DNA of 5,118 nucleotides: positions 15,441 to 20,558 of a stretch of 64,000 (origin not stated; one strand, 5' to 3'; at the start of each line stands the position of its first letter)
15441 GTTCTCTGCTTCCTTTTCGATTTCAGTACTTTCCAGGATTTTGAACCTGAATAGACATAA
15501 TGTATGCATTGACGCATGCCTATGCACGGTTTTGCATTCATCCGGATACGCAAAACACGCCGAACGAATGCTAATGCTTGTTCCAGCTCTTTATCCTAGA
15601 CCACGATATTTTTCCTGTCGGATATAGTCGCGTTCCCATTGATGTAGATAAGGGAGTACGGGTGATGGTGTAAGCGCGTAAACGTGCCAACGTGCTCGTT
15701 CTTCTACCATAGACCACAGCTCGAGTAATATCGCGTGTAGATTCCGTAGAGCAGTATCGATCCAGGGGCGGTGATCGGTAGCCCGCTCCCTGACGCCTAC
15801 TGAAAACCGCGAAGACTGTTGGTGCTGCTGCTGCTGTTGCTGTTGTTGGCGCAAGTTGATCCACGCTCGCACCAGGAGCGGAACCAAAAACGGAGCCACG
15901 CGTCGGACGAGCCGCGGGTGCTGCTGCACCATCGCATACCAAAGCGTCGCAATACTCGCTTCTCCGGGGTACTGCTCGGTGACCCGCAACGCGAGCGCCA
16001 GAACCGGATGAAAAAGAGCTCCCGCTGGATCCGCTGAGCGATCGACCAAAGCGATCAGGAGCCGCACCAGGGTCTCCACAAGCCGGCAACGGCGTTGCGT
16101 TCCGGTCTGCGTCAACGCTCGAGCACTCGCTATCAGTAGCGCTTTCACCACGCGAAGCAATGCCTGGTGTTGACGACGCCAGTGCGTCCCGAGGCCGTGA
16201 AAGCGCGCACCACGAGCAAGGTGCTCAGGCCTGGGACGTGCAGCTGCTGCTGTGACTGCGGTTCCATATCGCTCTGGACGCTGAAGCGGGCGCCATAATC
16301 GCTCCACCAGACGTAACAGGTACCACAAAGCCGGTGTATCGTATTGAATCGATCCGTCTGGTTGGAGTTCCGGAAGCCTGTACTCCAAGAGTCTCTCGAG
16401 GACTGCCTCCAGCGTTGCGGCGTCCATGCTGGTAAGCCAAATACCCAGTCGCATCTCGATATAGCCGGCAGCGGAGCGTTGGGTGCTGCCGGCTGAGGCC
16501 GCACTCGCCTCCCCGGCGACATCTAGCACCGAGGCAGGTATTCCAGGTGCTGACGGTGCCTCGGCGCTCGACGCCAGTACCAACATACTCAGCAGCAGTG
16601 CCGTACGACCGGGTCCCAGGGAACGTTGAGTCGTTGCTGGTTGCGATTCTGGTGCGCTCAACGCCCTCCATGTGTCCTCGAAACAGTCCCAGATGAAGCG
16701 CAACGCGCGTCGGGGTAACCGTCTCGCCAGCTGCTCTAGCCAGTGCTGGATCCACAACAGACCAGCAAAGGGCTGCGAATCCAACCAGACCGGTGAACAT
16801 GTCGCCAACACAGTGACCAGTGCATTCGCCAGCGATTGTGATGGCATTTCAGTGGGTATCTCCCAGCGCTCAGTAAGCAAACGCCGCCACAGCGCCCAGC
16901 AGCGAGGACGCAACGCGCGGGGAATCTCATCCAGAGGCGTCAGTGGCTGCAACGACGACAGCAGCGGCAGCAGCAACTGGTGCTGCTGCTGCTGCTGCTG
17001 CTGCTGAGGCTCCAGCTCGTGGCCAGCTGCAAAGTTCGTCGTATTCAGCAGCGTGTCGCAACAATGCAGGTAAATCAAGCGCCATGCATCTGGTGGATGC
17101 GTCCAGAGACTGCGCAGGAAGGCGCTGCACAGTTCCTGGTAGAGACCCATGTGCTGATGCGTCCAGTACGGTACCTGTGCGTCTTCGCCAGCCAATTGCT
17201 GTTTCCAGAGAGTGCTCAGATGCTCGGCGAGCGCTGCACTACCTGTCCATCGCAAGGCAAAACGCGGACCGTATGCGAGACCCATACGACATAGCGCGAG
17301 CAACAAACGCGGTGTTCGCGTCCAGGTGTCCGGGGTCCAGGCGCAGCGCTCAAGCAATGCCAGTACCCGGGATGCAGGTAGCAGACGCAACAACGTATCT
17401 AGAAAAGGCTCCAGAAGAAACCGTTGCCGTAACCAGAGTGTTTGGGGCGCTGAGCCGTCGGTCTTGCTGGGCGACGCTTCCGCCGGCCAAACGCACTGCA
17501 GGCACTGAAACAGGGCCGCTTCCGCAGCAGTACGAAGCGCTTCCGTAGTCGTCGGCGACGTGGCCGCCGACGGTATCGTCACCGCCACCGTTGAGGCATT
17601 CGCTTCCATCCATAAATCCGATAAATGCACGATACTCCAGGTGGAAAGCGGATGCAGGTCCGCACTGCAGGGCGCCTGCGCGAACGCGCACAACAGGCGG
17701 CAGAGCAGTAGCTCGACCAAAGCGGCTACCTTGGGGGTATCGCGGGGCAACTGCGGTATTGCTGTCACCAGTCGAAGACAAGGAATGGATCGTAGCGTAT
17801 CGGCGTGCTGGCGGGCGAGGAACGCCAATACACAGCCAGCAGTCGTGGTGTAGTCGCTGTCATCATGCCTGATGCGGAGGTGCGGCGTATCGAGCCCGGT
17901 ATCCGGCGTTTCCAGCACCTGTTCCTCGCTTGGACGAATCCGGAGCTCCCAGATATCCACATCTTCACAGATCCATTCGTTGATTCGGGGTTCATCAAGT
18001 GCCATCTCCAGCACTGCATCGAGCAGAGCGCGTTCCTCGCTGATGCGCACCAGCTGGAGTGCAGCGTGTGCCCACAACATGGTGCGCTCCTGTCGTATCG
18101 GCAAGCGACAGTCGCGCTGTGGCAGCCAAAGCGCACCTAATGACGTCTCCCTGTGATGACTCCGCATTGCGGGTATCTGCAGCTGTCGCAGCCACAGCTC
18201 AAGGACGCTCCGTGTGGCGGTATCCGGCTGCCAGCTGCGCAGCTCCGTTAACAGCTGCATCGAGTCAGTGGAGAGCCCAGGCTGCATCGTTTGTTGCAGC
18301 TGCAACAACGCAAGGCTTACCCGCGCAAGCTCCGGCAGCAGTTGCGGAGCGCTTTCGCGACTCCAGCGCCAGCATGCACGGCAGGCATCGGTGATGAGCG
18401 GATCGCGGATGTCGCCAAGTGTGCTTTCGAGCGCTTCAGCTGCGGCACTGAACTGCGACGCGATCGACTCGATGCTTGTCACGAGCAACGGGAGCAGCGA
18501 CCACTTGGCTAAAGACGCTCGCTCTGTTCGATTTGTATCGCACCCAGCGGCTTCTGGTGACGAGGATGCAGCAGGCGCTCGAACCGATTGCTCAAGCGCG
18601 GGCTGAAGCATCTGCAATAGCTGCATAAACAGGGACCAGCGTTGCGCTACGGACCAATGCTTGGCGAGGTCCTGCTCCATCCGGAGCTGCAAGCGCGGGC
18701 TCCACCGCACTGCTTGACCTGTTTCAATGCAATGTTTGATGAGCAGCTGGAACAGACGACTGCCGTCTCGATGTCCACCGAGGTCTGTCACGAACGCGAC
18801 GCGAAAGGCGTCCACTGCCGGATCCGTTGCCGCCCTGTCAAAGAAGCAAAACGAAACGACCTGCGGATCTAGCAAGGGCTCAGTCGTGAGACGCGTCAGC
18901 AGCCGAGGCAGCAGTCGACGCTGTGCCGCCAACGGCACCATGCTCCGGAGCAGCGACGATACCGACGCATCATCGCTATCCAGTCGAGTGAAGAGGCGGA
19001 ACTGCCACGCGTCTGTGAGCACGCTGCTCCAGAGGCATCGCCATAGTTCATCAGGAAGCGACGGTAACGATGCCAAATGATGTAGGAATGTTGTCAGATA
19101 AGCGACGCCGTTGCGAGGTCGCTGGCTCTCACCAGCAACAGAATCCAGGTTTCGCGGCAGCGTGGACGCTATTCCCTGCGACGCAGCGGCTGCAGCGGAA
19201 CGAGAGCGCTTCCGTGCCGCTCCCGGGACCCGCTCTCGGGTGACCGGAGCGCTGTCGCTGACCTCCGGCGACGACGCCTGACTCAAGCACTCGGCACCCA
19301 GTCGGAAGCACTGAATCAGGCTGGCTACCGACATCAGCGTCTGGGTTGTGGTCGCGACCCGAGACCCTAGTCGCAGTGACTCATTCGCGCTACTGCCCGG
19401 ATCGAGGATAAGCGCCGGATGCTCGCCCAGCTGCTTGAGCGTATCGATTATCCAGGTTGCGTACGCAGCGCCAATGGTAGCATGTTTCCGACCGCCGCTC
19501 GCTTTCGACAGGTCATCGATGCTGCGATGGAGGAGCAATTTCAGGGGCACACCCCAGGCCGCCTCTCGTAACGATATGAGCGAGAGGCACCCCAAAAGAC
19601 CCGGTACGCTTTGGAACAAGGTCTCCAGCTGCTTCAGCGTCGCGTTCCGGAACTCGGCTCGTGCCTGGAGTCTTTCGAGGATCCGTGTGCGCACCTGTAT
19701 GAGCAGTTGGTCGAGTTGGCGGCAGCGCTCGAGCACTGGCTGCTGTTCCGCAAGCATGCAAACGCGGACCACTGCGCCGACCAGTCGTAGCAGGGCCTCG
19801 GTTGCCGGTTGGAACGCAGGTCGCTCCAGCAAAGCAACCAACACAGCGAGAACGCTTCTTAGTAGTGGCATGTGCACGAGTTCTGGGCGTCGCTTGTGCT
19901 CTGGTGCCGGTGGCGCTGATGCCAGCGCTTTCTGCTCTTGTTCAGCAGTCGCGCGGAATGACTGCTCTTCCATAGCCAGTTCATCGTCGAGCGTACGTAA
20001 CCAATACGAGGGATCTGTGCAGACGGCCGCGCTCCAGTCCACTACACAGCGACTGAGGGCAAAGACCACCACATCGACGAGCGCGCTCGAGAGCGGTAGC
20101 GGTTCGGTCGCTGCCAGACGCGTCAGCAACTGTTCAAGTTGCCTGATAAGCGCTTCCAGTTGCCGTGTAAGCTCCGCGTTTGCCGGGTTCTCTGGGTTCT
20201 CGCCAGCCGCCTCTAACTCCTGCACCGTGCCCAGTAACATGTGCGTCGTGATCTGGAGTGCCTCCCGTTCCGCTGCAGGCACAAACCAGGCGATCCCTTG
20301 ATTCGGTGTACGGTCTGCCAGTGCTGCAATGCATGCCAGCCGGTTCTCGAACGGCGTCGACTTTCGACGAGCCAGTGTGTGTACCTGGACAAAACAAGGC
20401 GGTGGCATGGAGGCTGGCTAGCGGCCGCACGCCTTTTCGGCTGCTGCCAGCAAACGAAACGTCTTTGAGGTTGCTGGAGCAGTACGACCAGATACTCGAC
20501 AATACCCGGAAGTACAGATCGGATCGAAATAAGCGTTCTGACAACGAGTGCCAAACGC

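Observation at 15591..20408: Intronless 1605-aa poly-Q protein of unknown function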

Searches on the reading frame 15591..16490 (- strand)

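Call 14: search_protein_families(library=pfam, proteins=[window:15591-16490:-], max_evalue=10)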
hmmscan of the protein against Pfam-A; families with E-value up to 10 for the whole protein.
window:15591-16490:- (299 aa): 1 family
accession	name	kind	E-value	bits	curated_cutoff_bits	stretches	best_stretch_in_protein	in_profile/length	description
PF20079.4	DUF6474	-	0.049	13.9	27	1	186-223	80-117/216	Family of unknown function (DUF6474)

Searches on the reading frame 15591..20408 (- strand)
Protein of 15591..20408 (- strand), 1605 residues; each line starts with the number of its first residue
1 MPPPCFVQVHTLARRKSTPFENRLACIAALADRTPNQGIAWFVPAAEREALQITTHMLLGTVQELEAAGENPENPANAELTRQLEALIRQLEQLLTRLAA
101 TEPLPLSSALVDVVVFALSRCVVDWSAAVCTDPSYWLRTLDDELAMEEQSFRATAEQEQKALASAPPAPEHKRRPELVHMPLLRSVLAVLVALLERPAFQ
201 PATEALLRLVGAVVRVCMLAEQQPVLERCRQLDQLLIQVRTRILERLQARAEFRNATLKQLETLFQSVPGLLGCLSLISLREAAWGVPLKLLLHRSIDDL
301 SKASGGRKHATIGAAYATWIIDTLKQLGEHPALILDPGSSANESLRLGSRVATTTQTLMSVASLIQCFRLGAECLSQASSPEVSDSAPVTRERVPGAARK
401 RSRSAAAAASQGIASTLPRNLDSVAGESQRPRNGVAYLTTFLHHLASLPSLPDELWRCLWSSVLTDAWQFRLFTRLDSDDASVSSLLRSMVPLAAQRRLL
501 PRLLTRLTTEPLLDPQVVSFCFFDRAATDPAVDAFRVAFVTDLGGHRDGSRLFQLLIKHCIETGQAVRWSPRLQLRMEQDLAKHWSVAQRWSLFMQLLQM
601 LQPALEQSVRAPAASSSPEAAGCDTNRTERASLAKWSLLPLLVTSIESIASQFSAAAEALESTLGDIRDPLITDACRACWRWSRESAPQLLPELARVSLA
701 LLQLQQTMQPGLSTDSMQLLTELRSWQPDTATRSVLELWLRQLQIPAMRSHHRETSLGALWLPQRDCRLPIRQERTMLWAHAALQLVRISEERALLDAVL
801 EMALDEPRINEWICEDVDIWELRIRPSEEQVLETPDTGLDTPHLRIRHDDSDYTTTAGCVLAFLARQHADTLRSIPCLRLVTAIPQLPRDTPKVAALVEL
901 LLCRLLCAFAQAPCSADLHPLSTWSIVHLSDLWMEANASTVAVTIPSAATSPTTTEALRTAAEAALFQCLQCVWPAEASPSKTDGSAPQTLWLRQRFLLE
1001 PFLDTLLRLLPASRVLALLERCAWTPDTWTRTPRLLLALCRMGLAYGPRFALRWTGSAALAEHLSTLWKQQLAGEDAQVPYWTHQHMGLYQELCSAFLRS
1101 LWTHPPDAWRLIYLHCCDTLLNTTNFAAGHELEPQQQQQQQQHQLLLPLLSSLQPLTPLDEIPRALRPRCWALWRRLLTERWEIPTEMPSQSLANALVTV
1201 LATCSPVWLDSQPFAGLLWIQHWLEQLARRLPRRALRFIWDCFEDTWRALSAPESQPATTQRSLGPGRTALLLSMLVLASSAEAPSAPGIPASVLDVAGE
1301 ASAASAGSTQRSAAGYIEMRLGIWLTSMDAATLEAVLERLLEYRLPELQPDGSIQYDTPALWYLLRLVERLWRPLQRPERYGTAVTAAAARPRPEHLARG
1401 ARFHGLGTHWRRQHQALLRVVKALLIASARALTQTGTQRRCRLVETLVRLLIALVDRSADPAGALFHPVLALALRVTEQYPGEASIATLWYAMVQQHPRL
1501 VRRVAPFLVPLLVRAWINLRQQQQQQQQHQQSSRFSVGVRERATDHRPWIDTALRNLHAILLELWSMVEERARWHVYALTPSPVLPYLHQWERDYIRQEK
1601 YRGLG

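Call 4: search_protein_families(library=pfam, proteins=[window:15591-20408:-], max_evalue=1)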
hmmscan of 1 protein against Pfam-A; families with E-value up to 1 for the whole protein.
window:15591-20408:- (1605 aa): 0 families

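Call 5: find_homologous_proteins(query=window:15591-20408:-)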
Query window:15591-20408:- (1605 aa): 2 proteins with E <= 0.001 among 8000 candidates.
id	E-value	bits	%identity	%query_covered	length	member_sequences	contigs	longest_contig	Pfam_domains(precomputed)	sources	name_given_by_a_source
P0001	0.0e+0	3541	99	100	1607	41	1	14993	-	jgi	-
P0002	1.6e-233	797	37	100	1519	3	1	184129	-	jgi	jgi:hypothetical protein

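Call 7: list_cluster_members(proteins=[P0001, P0002])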
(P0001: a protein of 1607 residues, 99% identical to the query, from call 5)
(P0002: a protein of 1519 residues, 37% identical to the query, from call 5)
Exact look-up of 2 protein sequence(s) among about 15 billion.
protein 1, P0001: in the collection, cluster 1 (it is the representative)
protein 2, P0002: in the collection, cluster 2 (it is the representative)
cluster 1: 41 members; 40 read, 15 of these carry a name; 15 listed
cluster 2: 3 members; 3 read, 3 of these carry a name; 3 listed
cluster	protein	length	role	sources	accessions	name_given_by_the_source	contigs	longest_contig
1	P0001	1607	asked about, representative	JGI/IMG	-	-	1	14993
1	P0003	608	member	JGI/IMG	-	hypothetical protein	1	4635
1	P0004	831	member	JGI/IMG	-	hypothetical protein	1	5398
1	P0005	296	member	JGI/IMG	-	hypothetical protein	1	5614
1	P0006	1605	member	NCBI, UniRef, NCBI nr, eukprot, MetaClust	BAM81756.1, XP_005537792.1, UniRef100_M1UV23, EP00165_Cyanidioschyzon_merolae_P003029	hypothetical protein CYME_CMP113C [Cyanidioschyzon merolae strain 10D] | Uncharacterized protein n=1 Tax=Cyanidioschyzon merolae (strain NIES-3377 / 10D) ... | XP_005537792.1 hypothetical protein CYME_CMP113C [Cyanidioschyzon merolae strain 10D]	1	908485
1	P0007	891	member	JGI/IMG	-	hypothetical protein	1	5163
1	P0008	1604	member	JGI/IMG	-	hypothetical protein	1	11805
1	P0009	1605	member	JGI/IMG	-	hypothetical protein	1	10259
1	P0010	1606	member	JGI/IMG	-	hypothetical protein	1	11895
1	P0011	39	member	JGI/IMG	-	hypothetical protein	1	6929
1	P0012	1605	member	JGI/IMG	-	hypothetical protein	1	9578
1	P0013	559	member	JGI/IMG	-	hypothetical protein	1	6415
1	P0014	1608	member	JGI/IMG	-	hypothetical protein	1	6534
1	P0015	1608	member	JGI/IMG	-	hypothetical protein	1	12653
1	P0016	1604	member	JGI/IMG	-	hypothetical protein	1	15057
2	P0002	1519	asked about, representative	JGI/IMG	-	hypothetical protein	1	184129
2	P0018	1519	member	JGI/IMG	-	hypothetical protein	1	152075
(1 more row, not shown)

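Call 9: search_solved_structures(query=window:15591-20408:-, max_evalue=10)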
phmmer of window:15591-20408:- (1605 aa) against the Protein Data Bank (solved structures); distinct sequences matched with E-value up to 10: 1.
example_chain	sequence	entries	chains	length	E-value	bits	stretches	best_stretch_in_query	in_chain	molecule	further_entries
8a22_Bv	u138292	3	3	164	0.4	11.6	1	121-222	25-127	mS26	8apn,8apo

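Call 13: find_homologous_proteins(query=A1, max_evalue=0.1)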
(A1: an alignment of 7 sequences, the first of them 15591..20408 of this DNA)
Query A1 (7 sequences) (1605 aa, profile of the alignment): 2 proteins with E <= 0.1 among 8000 candidates.
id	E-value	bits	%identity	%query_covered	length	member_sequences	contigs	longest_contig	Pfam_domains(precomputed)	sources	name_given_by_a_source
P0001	0.0e+0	3275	99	100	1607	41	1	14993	-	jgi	-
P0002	0.0e+0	2601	37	100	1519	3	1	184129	-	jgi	jgi:hypothetical protein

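Call 14: search_protein_families(library=pfam, proteins=[P0002], max_evalue=10)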
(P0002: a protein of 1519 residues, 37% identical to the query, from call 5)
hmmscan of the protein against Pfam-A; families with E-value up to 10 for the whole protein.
P0002 (1519 aa): 0 families

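Call 20: find_encoding_contigs(protein=P0002, flank=10000, max_places=3)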
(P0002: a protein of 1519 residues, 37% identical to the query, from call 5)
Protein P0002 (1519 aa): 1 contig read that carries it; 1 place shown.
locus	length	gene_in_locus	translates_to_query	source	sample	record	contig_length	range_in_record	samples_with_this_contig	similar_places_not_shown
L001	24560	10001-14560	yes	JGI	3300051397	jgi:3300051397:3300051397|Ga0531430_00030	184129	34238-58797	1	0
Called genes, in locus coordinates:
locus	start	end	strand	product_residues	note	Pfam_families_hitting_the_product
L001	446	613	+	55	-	-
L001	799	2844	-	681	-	PF08145:BOP1NT, PF25174:Beta-prop_THOC3, PF25175:Beta-prop_WDR5 (weak), PF23414:Beta-prop_EML_2 (weak), PF25172:Beta-prop_WDR3_2nd (weak), PF25173:Beta-prop_WDR3_1st, PF24814:WD40_Prp19, PF25175:Beta-prop_WDR5, +5 more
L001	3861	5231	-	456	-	PF19327:Ap4A_phos_N, PF09830:ATP_transf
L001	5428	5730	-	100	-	-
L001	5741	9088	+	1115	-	PF05192:MutS_III, PF05190:MutS_IV, PF00488:MutS_V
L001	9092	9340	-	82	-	-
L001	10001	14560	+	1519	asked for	-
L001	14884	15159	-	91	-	-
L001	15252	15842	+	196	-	-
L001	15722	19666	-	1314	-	PF05378:Hydant_A_N, PF01968:Hydantoinase_A, PF02538:Hydantoinase_B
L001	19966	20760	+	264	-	PF04191:PEMT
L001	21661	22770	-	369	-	PF00106:adh_short, PF08659:KR, PF13561:adh_short_C2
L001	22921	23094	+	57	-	-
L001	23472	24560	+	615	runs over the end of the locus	PF00282:Pyridoxal_deC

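Call 44: search_solved_structures(query=A1, max_evalue=10)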
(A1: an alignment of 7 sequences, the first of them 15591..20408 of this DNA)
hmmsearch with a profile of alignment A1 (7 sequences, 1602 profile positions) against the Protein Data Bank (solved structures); distinct sequences matched with E-value up to 10: 3.
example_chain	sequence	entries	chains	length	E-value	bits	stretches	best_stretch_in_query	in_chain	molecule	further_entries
7ayc_A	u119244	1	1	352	0.13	13.1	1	1048-1161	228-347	Enoyl-[acyl-carrier-protein] reductase, mitochondrial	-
7ayb_A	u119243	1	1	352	0.13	13.1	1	1048-1161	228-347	Enoyl-[acyl-carrier-protein] reductase, mitochondrial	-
9hih_L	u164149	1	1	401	2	9.1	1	1127-1177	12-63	mIL-2_LN35_S4B6_LC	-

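Call 46: find_encoding_contigs(protein=P0016, flank=10000, max_places=2)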
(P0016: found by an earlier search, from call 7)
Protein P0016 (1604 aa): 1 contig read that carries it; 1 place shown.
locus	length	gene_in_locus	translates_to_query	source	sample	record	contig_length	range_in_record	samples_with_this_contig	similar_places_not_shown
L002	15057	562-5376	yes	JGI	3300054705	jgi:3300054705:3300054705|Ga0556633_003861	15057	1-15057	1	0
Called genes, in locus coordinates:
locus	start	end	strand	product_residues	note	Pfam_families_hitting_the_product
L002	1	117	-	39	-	?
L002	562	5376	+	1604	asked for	-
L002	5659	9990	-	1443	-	-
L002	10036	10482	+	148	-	-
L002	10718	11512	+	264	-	PF04191:PEMT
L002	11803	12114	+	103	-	-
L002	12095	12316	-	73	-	-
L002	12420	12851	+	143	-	-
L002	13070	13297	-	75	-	-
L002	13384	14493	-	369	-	PF00106:adh_short, PF08659:KR, PF13561:adh_short_C2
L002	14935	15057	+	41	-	?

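Call 47: find_encoding_contigs(protein=P0001, flank=10000, max_places=2)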
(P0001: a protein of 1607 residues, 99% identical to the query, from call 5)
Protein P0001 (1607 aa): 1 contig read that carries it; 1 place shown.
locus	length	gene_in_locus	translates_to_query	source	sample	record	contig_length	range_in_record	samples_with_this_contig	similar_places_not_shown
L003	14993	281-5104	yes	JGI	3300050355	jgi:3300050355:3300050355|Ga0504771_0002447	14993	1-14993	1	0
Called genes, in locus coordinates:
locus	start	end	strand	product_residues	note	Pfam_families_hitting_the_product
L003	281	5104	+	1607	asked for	-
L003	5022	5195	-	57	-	-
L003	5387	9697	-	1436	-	PF05378:Hydant_A_N, PF01968:Hydantoinase_A, PF02538:Hydantoinase_B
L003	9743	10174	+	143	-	-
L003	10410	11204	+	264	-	PF04191:PEMT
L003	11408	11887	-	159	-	-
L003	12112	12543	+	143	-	-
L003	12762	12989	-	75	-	-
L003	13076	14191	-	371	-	PF00106:adh_short, PF08659:KR (weak), PF13561:adh_short_C2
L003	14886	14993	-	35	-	?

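Call 80: find_related_loci(query=A10, collection=metagenome_contigs, flank=6000)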
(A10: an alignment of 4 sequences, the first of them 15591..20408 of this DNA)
Query A10 (1605 aa) in metagenome_contigs; peptide patterns used: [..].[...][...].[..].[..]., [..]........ (x = any residue, [..] = any of these).
405 stretches matched a pattern; 2 encode a relative of the query (tblastn E <= 1e-3); 2 distinct loci.
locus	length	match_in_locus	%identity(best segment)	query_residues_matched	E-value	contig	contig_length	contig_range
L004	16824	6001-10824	99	1-1605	0e+0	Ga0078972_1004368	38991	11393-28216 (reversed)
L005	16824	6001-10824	99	1-1605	0e+0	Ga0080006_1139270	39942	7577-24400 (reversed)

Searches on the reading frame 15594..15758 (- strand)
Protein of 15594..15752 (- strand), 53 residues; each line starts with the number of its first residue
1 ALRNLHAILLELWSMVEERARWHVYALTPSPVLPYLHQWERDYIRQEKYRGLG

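Call 58: search_protein_families(library=pfam, proteins=[window:15594-15752:-], max_evalue=10)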
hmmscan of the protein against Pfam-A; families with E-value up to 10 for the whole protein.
seq(53 aa): 0 families

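Call 65: find_homologous_proteins(query=A9, max_evalue=10)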
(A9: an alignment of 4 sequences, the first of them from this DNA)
Query A9 (4 sequences): 10 candidates shared short words with the query, none scored E <= 10.
